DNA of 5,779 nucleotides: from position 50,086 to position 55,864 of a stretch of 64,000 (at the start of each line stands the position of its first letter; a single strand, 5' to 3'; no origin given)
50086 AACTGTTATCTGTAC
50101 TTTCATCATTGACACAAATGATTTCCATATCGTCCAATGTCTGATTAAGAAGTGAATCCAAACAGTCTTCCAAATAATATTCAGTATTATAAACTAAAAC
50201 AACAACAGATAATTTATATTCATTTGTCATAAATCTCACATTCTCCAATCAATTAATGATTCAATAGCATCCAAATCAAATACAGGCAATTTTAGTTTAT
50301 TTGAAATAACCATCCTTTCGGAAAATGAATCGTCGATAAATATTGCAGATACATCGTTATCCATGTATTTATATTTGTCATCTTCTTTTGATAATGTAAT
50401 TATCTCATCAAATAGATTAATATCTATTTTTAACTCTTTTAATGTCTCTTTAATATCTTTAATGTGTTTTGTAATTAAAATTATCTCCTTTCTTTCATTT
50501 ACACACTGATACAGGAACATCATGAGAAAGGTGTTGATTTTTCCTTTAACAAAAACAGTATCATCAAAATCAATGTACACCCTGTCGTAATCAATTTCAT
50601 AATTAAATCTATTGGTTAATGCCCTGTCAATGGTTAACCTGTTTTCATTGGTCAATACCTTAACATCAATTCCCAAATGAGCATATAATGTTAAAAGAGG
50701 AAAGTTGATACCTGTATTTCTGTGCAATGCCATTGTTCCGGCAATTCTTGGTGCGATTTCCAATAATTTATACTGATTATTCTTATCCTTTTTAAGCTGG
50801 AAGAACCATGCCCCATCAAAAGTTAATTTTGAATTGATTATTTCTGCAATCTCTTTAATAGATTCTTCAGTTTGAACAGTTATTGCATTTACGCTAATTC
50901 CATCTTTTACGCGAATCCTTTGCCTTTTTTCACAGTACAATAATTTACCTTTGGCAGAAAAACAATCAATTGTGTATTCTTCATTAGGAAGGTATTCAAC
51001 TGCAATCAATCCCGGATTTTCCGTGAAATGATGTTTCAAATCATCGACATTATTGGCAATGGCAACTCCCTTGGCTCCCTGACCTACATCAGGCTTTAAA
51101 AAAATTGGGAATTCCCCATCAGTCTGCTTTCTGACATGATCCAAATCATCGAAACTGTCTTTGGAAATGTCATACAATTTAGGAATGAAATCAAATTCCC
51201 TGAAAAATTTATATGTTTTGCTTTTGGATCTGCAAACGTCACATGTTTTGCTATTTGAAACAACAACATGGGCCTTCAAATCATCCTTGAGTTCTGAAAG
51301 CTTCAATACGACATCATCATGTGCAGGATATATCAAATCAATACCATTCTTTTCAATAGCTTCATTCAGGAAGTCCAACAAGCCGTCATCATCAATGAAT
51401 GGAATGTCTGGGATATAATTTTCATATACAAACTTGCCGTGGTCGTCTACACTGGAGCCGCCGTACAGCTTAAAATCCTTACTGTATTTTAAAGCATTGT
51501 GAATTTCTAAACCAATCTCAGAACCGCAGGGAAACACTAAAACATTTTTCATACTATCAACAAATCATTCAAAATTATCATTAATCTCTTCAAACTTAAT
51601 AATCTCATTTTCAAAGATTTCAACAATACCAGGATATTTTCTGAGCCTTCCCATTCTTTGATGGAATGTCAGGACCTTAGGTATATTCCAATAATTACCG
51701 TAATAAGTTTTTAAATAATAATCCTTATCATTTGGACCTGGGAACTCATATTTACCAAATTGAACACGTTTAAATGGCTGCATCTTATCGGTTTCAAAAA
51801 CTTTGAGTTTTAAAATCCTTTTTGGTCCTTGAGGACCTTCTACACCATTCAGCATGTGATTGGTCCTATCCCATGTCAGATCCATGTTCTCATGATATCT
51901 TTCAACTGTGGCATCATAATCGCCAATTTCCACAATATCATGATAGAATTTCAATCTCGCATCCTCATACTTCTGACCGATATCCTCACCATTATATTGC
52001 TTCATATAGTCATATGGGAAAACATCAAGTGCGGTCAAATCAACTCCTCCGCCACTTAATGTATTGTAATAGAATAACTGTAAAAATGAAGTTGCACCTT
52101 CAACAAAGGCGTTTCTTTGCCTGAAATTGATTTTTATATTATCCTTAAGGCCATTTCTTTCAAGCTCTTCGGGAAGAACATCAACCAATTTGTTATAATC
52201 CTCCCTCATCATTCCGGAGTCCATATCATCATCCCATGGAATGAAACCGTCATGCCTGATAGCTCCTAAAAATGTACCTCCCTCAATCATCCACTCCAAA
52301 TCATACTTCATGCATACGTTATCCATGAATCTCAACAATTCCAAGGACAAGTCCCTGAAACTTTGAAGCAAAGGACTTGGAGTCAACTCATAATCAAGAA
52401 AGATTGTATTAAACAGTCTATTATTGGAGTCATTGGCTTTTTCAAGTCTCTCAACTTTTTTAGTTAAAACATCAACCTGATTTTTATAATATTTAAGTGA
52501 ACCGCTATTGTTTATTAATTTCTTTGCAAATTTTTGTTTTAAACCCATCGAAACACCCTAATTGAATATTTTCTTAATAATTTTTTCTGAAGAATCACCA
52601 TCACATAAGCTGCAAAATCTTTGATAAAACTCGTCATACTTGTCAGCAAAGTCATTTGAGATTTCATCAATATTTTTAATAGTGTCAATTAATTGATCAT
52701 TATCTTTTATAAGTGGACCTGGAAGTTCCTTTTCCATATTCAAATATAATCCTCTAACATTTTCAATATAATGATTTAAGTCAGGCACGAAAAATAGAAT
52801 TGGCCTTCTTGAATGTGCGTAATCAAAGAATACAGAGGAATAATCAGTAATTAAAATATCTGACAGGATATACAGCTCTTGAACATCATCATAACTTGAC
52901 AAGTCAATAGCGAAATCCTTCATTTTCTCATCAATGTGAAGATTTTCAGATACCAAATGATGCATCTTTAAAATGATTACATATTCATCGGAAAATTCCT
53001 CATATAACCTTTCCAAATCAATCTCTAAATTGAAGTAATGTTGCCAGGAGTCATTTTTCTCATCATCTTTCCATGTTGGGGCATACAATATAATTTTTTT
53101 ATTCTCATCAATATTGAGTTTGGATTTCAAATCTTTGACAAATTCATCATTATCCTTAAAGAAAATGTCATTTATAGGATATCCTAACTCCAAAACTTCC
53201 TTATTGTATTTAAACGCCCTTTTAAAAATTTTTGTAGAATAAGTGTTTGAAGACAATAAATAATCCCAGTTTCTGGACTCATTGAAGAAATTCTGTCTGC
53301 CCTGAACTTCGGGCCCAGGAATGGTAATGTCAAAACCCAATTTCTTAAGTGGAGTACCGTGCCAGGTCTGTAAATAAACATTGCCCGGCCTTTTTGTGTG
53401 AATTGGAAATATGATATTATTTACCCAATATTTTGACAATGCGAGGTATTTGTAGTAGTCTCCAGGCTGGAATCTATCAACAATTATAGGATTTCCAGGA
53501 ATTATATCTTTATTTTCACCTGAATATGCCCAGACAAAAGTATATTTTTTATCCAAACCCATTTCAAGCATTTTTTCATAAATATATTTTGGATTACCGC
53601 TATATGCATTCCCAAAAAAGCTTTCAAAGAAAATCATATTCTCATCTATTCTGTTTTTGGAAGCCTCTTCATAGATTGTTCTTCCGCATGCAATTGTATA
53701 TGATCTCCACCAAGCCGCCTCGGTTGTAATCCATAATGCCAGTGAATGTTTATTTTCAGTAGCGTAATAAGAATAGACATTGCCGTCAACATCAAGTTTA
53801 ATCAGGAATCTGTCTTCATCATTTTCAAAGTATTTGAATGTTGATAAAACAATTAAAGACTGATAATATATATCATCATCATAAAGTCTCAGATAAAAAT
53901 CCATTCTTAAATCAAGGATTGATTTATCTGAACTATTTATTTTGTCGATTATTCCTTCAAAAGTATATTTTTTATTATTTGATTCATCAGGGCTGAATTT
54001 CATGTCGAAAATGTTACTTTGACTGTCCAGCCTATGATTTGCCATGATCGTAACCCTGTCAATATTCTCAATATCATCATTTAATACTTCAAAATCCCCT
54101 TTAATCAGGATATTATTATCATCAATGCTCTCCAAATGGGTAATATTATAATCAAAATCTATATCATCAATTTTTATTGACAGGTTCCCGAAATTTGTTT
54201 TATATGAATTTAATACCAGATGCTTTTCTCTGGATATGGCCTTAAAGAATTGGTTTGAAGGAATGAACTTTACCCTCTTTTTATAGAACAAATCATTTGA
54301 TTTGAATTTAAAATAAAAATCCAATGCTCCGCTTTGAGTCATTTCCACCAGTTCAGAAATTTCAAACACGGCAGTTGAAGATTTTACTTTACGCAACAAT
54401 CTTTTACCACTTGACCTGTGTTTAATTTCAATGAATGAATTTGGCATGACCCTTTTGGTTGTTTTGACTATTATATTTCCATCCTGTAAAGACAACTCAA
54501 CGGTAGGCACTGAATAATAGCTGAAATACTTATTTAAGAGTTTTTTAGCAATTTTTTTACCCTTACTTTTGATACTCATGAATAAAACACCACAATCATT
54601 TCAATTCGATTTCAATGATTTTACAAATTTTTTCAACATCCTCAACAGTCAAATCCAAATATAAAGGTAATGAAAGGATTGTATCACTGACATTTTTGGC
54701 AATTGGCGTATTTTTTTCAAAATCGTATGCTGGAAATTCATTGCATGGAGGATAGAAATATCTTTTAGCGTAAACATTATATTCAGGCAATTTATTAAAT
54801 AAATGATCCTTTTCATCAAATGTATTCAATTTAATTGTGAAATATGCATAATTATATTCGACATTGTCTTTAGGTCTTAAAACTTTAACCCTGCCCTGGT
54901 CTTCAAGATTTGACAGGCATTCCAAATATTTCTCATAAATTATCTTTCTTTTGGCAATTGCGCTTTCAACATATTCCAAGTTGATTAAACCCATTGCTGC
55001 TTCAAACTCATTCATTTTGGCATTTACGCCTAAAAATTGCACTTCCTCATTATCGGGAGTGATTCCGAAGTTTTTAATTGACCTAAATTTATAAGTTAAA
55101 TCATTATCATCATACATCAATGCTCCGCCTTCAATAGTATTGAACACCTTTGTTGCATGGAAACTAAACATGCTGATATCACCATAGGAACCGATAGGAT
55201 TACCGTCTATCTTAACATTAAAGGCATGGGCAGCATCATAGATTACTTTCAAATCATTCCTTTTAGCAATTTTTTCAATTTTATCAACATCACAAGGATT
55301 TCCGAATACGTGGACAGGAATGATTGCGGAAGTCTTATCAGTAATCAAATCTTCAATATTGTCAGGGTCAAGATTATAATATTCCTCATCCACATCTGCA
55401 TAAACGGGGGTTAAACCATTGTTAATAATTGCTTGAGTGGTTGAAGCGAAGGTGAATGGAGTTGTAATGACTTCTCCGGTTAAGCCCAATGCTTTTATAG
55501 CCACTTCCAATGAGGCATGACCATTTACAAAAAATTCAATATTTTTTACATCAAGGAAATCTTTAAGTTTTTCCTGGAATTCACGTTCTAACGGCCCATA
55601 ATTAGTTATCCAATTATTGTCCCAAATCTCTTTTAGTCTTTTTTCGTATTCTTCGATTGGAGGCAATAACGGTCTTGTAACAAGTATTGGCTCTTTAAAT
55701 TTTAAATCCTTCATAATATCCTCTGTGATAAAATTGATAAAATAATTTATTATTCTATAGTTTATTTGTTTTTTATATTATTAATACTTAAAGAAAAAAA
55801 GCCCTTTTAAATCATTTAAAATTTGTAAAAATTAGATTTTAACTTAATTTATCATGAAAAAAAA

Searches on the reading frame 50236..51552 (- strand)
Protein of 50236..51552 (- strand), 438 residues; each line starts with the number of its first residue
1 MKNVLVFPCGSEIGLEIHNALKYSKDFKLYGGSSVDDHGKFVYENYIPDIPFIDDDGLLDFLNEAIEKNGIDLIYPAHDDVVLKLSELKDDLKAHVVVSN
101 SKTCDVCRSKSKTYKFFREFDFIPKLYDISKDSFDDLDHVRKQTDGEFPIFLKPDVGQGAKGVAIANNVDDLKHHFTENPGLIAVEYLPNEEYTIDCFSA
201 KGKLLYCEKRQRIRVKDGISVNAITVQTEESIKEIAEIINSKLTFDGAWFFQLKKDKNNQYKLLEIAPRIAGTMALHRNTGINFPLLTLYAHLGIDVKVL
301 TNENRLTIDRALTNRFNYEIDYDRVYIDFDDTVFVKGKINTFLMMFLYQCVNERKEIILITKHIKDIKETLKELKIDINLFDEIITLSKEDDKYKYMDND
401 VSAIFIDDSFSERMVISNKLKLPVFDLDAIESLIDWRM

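Call 12: search_protein_families(library=pfam, proteins=[window:50236-51552:-], max_evalue=0.001)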
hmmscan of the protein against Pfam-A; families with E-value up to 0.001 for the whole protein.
window:50236-51552:- (438 aa): 2 families
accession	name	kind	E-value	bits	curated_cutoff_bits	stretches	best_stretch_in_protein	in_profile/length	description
PF15632.11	ATPgrasp_Ter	-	6.2e-21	75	29.1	1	180-297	3-113/131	ATP-grasp in the biosynthetic pathway with Ter operon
PF02655.19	ATP-grasp_3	-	1.6e-06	28.7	23.2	1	108-273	2-160/160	ATP-grasp domain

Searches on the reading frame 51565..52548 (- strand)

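Call 12: search_protein_families(library=pfam, proteins=[window:51565-52548:-], max_evalue=0.001)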
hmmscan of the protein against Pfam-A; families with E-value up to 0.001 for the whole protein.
window:51565-52548:- (327 aa): 1 family
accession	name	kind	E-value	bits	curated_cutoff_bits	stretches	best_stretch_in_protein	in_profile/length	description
PF04991.19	LicD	-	5.5e-27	95.8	22.6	1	79-284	1-227/227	LicD family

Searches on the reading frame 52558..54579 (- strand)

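Call 12: search_protein_families(library=pfam, proteins=[window:52558-54579:-], max_evalue=0.001)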
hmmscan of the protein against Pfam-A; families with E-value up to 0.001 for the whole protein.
window:52558-54579:- (673 aa): 2 families
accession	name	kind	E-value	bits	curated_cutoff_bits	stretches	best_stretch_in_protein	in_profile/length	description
PF04464.20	Glyphos_transf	-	1.8e-111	373.1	22.1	1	307-673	7-367/367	CDP-Glycerol:Poly(glycerophosphate) glycerophosphotransferase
PF07934.18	OGG_N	-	0.00023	21.8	23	1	495-532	47-90/115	8-oxoguanine DNA glycosylase, N-terminal domain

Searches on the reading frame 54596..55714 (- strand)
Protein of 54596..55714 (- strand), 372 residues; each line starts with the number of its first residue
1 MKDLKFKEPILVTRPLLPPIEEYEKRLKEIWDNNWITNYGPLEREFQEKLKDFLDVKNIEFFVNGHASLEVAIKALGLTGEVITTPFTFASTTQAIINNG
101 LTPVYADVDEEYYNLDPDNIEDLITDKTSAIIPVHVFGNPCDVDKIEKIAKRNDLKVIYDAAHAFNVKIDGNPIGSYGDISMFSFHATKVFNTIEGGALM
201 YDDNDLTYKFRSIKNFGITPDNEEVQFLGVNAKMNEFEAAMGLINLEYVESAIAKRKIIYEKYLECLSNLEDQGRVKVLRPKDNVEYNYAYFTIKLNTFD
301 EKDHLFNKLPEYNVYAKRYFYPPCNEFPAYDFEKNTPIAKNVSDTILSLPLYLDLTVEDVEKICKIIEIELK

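Call 12: search_protein_families(library=pfam, proteins=[window:54596-55714:-], max_evalue=0.001)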
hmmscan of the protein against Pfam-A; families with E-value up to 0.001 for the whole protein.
window:54596-55714:- (372 aa): 4 families
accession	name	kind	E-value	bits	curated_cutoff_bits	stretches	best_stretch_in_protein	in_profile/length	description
PF01041.23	DegT_DnrJ_EryC1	-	2.3e-94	317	19.8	1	21-367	5-359/360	DegT/DnrJ/EryC1/StrS aminotransferase family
PF01212.27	Beta_elim_lyase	-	0.00013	21.8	27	1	44-247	35-245/288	Beta-eliminating lyase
PF00266.25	Aminotran_5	-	0.0002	20.9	21.5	1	45-239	47-250/371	Aminotransferase class-V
PF01053.26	Cys_Met_Meta_PP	-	0.00075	18.6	27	1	41-189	52-198/381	Cys/Met metabolism PLP-dependent enzyme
